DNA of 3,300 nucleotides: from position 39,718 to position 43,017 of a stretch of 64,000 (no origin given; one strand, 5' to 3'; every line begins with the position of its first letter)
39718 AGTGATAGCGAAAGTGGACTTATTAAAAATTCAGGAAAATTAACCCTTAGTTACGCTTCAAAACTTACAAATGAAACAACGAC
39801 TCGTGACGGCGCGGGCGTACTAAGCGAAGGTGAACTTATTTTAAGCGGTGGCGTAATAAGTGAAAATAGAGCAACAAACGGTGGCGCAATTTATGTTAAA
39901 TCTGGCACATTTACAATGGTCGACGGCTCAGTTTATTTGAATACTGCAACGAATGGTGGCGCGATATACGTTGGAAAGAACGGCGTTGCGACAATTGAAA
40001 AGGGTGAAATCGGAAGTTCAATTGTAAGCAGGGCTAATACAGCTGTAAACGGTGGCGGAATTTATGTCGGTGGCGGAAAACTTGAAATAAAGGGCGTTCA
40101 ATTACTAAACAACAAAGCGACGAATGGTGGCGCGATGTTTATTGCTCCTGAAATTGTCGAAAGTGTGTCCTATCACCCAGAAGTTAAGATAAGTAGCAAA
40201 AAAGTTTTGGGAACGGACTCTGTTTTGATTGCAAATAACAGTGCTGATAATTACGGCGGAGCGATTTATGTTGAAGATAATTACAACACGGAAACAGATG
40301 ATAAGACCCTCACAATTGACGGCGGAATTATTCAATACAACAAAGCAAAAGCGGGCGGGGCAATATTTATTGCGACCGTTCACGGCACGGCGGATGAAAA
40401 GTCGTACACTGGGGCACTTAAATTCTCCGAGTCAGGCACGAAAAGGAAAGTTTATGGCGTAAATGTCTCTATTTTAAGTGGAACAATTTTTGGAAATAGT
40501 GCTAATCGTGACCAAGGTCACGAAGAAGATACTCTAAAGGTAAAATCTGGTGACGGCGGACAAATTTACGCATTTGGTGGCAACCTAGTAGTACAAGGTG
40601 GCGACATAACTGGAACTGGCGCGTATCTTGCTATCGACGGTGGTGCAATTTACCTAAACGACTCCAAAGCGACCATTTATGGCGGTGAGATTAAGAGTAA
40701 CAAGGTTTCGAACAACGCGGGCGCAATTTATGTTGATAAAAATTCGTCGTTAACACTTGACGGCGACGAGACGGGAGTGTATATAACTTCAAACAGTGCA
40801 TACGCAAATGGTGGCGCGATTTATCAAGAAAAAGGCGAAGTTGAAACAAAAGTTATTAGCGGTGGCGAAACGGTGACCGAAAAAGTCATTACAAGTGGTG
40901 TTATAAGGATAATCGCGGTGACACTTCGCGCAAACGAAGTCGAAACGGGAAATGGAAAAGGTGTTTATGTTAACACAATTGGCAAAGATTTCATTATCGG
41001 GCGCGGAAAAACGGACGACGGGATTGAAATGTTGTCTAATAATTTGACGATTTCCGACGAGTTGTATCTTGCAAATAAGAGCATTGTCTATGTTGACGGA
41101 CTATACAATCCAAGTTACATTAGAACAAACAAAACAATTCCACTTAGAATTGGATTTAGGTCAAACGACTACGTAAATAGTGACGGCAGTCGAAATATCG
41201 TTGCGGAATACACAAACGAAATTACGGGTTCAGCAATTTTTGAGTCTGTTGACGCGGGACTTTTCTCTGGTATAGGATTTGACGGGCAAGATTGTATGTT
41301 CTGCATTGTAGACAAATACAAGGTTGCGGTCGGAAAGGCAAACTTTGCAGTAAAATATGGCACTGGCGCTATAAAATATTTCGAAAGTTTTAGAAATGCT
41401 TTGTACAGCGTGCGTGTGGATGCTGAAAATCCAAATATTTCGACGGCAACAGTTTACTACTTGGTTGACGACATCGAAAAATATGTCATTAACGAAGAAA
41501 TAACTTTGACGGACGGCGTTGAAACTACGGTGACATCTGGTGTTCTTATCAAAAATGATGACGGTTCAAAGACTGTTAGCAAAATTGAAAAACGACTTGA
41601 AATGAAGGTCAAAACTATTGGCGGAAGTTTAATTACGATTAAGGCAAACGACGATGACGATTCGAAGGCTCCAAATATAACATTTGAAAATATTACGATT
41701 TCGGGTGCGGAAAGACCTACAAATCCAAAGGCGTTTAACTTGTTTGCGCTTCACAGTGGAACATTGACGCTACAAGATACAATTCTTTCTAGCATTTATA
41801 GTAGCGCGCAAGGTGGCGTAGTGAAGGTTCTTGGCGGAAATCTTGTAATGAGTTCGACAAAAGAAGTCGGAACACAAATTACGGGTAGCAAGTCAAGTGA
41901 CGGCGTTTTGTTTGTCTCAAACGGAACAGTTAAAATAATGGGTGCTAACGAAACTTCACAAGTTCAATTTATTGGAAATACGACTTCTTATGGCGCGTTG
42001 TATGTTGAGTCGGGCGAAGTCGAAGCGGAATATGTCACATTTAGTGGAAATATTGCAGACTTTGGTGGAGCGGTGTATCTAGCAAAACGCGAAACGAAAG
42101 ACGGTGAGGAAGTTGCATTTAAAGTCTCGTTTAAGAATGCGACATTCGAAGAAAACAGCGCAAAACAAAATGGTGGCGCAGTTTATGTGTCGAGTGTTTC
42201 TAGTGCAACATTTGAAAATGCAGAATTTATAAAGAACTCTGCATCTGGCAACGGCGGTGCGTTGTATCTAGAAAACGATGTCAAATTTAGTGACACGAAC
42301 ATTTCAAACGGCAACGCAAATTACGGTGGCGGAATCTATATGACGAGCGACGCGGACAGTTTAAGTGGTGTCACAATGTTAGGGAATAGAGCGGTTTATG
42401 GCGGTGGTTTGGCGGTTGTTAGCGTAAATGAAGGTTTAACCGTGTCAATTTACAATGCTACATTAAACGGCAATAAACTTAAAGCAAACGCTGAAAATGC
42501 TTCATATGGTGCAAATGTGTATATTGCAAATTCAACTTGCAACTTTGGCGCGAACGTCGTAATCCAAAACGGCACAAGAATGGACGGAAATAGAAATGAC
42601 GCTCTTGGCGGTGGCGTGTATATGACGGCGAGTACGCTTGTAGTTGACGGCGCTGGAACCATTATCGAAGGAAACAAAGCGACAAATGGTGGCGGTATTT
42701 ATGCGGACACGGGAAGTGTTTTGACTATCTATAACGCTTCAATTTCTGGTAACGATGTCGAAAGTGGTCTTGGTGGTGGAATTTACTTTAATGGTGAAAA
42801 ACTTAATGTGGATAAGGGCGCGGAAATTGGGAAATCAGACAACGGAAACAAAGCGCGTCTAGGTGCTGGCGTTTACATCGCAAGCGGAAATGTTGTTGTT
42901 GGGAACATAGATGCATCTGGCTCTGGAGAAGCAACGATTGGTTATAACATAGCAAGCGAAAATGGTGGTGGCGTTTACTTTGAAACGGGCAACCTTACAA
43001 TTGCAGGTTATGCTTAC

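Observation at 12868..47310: Intact 34.4-kb gene encoding an 11,480-aa N-terminally anchored surface fibre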

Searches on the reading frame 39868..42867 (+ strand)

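Call 4: search_protein_families(library=pfam, proteins=[window:39868-42867:+], max_evalue=0.01)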
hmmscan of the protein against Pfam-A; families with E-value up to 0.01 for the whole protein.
window:39868-42867:+ (1000 aa): 1 family
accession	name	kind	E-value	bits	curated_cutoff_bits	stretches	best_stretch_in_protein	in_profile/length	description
PF02415.23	Chlam_PMP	-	2e-17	61.8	20.6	0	118-135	1-18/19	Chlamydia polymorphic membrane protein (Chlamydia_PMP) repeat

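Call 58: search_protein_families(library=ncbifam, proteins=[window:39868-42867:+], max_evalue=0.01)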
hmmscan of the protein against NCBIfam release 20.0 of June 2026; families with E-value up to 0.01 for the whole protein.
window:39868-42867:+ (1000 aa): 1 family
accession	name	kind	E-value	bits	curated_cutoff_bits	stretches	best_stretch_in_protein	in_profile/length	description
TIGR01376.1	POMP_repeat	repeat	1.9e-18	65.3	15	2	756-777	3-25/28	polymorphic outer membrane protein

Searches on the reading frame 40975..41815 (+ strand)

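Call 63: search_protein_families(library=pfam, proteins=[window:40975-41815:+], max_evalue=5)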
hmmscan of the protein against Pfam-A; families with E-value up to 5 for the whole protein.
window:40975-41815:+ (280 aa): 1 family
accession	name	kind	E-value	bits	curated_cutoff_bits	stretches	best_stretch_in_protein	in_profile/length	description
PF19279.4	YegS_C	-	0.21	11.8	27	1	124-160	23-59/158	YegS C-terminal NAD kinase beta sandwich-like domain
